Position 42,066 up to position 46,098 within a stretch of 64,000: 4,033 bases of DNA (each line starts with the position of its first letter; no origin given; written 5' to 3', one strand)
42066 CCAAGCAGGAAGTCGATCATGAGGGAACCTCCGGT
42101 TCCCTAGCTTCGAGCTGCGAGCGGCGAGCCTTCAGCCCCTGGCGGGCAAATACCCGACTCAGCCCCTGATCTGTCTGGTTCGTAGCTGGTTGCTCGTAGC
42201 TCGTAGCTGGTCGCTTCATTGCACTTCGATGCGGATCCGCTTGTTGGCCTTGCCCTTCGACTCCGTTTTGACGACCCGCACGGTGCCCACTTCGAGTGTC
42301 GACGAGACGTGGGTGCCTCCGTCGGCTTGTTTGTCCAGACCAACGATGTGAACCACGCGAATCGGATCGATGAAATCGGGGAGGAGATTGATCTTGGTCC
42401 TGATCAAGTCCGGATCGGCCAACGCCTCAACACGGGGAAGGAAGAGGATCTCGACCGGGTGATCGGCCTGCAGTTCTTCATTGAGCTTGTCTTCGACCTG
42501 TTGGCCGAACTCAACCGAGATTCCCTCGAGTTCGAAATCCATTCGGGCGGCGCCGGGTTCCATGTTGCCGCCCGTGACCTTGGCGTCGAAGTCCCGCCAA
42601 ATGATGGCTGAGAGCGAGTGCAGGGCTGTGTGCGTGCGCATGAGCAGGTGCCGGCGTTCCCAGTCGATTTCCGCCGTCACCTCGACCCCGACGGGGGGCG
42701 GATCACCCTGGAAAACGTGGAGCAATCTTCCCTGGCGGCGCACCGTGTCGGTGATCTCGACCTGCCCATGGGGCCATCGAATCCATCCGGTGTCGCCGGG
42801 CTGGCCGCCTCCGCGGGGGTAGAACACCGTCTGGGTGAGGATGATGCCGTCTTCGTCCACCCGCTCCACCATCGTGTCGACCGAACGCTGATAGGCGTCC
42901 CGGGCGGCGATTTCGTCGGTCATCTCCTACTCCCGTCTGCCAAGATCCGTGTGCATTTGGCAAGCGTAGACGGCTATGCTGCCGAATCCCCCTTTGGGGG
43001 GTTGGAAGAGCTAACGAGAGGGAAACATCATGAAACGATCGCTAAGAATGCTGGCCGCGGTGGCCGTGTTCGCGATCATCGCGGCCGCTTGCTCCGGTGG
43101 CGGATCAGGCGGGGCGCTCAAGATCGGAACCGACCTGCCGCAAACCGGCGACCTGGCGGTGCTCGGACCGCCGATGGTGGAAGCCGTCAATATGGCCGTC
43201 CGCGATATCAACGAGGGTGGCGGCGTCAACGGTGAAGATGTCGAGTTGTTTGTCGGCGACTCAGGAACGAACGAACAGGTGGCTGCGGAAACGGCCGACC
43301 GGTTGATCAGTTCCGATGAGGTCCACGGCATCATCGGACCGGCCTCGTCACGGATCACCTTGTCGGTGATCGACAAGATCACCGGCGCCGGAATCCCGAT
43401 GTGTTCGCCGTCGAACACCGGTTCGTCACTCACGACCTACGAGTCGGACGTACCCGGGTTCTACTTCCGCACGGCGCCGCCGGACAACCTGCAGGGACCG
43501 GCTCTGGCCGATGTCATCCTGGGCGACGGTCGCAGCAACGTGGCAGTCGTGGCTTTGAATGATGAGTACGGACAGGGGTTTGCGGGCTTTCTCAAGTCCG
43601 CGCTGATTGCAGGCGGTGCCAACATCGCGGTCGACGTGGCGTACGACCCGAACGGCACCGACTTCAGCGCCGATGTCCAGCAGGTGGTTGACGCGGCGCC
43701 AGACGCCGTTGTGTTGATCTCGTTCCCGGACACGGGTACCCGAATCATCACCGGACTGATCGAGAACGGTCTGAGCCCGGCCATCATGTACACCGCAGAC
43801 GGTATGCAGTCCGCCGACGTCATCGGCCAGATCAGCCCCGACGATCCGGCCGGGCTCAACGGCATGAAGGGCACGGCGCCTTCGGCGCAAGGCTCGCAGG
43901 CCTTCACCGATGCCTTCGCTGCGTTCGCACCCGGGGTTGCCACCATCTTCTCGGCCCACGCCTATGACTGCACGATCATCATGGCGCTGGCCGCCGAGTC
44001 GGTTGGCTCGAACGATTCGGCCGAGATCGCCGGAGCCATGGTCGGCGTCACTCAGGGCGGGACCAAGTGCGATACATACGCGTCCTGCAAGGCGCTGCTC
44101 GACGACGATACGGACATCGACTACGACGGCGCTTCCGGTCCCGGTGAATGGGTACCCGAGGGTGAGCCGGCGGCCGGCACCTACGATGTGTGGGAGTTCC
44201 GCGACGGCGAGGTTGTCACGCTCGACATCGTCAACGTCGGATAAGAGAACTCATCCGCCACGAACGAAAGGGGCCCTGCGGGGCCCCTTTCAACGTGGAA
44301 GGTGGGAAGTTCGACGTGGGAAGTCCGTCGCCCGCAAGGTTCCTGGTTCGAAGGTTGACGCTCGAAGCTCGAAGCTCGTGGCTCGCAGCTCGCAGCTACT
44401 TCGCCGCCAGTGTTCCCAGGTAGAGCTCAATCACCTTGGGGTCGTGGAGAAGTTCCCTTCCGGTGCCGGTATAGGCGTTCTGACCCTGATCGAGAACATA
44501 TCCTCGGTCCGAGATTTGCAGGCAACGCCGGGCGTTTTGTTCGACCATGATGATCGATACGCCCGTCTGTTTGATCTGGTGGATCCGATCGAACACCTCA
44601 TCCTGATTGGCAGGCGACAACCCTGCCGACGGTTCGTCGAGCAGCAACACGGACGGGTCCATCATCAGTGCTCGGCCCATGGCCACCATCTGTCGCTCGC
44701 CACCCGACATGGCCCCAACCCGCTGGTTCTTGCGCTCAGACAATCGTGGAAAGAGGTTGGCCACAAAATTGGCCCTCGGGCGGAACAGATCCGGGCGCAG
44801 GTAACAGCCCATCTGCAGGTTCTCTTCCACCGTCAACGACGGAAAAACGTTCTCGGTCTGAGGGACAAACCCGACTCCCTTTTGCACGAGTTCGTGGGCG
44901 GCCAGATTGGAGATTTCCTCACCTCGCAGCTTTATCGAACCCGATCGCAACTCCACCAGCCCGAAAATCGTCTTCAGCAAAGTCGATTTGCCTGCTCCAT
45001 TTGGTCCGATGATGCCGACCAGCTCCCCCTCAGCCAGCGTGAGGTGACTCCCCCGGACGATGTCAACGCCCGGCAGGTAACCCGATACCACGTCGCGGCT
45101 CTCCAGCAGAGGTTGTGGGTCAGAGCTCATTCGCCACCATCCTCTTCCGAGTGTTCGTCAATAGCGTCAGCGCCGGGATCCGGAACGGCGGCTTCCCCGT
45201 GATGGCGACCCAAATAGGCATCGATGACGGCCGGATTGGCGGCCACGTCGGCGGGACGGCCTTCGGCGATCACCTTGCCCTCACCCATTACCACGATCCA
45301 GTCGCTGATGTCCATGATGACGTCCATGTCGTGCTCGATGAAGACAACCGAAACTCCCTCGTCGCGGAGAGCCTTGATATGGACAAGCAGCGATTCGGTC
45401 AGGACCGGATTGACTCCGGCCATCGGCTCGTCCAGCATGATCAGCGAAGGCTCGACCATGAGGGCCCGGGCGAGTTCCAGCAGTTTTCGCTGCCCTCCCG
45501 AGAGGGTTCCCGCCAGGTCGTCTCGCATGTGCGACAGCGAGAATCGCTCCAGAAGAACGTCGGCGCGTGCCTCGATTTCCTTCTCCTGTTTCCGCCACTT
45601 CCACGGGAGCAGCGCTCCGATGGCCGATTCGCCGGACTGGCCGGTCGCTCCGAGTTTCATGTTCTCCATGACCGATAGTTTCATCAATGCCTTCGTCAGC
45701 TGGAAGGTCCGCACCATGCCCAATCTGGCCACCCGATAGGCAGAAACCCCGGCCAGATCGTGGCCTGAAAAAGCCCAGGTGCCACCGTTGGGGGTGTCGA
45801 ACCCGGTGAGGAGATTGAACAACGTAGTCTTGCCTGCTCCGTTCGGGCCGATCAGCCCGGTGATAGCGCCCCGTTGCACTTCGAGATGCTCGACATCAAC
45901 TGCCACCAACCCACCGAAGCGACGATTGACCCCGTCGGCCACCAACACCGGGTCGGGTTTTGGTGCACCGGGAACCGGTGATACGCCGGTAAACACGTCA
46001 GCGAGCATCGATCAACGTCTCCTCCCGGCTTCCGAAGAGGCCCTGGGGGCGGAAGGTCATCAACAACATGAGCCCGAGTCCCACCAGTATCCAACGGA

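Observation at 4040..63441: Phase-coherent heptanucleotide word arrays fill about half of the larger intergenic spacers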

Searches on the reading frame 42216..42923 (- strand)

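Call 27: search_protein_families(library=pfam, proteins=[window:42216-42923:-], max_evalue=0.01)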
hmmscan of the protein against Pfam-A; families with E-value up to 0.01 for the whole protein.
window:42216-42923:- (235 aa): 2 families
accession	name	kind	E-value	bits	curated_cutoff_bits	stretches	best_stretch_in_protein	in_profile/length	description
PF01411.24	tRNA-synt_2c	-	3e-13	49.6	30.3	1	14-90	474-552/552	tRNA synthetases class II (A)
PF07973.19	tRNA_SAD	-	9.4e-11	42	24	1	188-230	1-43/44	Threonyl and Alanyl tRNA synthetase second additional domain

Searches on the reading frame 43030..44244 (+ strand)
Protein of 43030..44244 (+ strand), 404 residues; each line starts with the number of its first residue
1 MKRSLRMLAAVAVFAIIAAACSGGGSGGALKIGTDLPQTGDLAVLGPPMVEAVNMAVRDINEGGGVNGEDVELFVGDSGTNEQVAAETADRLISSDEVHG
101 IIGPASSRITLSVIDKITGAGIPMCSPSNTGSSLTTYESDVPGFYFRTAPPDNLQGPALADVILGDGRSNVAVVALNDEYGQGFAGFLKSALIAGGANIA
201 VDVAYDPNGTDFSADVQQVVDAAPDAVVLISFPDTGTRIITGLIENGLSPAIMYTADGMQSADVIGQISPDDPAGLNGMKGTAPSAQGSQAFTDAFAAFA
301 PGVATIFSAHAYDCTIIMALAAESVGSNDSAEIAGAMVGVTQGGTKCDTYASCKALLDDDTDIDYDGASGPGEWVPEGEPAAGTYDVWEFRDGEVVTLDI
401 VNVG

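Call 10: find_related_loci(query=window:43030-44244:+, collection=genome_contigs, flank=10000)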
Query window:43030-44244:+ (404 aa) in genome_contigs; peptide patterns used: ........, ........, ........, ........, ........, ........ (x = any residue, [..] = any of these).
100 stretches matched a pattern; 14 encode a relative of the query (tblastn E <= 1e-3); 14 distinct loci.
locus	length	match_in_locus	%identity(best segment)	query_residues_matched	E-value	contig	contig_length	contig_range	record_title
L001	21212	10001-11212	90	1-404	0e+0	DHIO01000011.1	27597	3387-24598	MAG TPA_asm: Acidimicrobiia bacterium UBA4744 UBA4744_contig_411, whole genome shotgun sequence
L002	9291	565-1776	86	1-404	0e+0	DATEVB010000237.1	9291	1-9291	MAG TPA_asm: Acidimicrobiia bacterium isolate SMAG_U8356 k141_1647240, whole genome shotgun sequence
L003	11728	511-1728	80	1-404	0e+0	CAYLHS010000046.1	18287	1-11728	MAG TPA_asm: uncultured Acidimicrobiia bacterium isolate binchicken_co151_350 genome assembly, contig: NODE_4324_length_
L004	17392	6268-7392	82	30-404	0e+0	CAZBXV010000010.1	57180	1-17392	MAG TPA_asm: uncultured Acidimicrobiia bacterium isolate SRP214966_co1_475 genome assembly, contig: NODE_637_length_5718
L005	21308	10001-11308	64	5-404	3e-167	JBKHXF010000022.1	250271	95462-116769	MAG: Actinomycetes bacterium isolate N_bin.13.orig k127_675033, whole genome shotgun sequence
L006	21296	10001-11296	49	2-403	3e-123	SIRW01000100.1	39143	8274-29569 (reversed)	MAG: Actinobacteria bacterium isolate ZMQR.bins.8 contig100, whole genome shotgun sequence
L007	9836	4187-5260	52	37-392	3e-103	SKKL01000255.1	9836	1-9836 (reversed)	MAG: Acidimicrobiales bacterium isolate CSSed162cmA_159 CSSed16-2cmA-25983, whole genome shotgun sequence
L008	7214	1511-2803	44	2-401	7e-99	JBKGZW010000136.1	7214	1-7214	MAG: Acidimicrobiales bacterium isolate C5M10_5 NODE_4842_length_7214_cov_13.522000, whole genome shotgun sequence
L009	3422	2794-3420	75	28-236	7e-98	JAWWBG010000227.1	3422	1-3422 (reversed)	MAG: Nitriliruptorales bacterium isolate HN16.bin.5 k141_734773_length_3422_cov_8.2920, whole genome shotgun sequence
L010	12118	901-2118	43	5-393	3e-95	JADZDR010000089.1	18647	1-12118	MAG: Acidimicrobiia bacterium isolate SJ788 c_000001876406, whole genome shotgun sequence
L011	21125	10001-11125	39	28-397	5e-67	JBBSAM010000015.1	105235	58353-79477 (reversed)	MAG: Acidimicrobiia bacterium isolate La6_maxbin2.368 La6_maxbin2.368_K_1095800_L_105235_cov_74.9845, whole genome shotg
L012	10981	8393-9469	40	30-392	1e-66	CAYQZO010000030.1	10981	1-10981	MAG TPA_asm: uncultured Acidimicrobiaceae bacterium isolate SRP321284_co1_71 genome assembly, contig: NODE_7722_length_1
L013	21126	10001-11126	40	28-397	1e-48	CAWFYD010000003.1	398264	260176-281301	MAG: uncultured Acidimicrobiia bacterium isolate MFD05442.bin.2.104 genome assembly, contig: contig_17018, whole genome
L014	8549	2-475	48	244-397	2e-36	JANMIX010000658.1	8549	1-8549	MAG: Acidimicrobiia bacterium isolate OTE_64_metabat_95 OTE_64_k141_3766596, whole genome shotgun sequence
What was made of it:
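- On Cyanobacterial STRR: The closest genomes are all Acidimicrobiia MAGs (call 10).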

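Call 32: find_related_loci(query=window:43048-44244:+, collection=metagenome_contigs, flank=10000)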
Query window:43048-44244:+ (398 aa) in metagenome_contigs; peptide patterns used: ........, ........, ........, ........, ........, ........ (x = any residue, [..] = any of these).
169 stretches matched a pattern; 15 encode a relative of the query (tblastn E <= 1e-3); 15 distinct loci.
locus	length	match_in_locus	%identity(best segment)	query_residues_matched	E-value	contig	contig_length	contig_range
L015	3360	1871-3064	84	1-398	0e+0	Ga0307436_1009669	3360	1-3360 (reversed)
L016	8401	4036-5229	86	1-398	0e+0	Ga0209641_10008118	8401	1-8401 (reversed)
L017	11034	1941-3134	86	1-398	0e+0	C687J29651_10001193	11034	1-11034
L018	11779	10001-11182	81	5-398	0e+0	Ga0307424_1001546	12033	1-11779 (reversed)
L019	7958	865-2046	81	5-398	0e+0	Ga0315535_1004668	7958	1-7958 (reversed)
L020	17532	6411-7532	87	24-398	0e+0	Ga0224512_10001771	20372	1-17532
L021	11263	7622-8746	82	24-398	0e+0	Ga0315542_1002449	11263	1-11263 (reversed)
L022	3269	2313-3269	92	24-342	0e+0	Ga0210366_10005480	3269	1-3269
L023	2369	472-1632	70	13-398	3e-179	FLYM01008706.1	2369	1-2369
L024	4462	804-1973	62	22-398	2e-153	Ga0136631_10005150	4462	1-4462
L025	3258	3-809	82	130-398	8e-150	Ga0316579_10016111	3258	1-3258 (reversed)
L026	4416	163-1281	47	24-395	3e-107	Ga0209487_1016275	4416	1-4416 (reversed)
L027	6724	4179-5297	47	24-395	1e-106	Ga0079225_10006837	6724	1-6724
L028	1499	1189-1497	100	1-103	8e-62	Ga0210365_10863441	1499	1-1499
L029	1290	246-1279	44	24-387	2e-59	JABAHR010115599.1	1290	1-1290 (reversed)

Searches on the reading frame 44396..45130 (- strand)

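Call 27: search_protein_families(library=pfam, proteins=[window:44396-45130:-], max_evalue=0.01)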
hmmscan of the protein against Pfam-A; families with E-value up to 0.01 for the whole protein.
window:44396-45130:- (244 aa): 8 families
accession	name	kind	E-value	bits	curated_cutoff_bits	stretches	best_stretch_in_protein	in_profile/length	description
PF00005.33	ABC_tran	-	8.3e-34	117.6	25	1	27-168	3-136/137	ABC transporter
PF13304.12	AAA_21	-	9e-11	42.8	27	2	38-77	2-53/304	AAA domain, putative AbiEii toxin, Type IV TA system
PF02463.25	SMC_N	-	2.4e-07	30.8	40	1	36-79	25-67/220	RecF/RecN/SMC N terminal domain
PF13476.12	AAA_23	-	0.00095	20.3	27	1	34-55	18-39/201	AAA domain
PF13555.12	AAA_29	-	0.0024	18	27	1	37-53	24-40/61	P-loop containing region of AAA domain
PF13401.12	AAA_22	-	0.0047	17.7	27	0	40-196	10-121/130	AAA domain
PF09818.15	ABC_ATPase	-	0.0049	16.4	23.2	0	30-55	75-99/283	P-loop domain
PF12399.14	BCA_ABC_TP_C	-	0.0056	16.7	25.5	0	222-240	6-24/27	Branched-chain amino acid ATP-binding cassette transporter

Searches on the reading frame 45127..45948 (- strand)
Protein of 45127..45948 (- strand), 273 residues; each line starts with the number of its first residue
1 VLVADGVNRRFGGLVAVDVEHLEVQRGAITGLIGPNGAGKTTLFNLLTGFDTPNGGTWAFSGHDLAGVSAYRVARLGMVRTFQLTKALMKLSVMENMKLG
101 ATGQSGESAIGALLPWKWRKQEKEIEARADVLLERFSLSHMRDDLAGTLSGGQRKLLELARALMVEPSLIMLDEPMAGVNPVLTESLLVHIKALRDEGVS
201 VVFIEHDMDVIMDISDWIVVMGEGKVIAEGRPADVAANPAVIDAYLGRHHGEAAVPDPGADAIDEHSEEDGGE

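Call 93: search_protein_families(library=pfam, proteins=[window:45127-45948:-], max_evalue=0.001)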
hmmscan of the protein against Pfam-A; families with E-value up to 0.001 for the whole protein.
window:45127-45948:- (273 aa): 3 families
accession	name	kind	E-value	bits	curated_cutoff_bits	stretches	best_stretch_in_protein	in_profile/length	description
PF00005.33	ABC_tran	-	3.7e-29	102.5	25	1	21-177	5-137/137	ABC transporter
PF12399.14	BCA_ABC_TP_C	-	5.6e-12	45.4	25.5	1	225-250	1-26/27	Branched-chain amino acid ATP-binding cassette transporter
PF13304.12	AAA_21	-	5e-09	37.1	27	1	29-48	1-20/304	AAA domain, putative AbiEii toxin, Type IV TA system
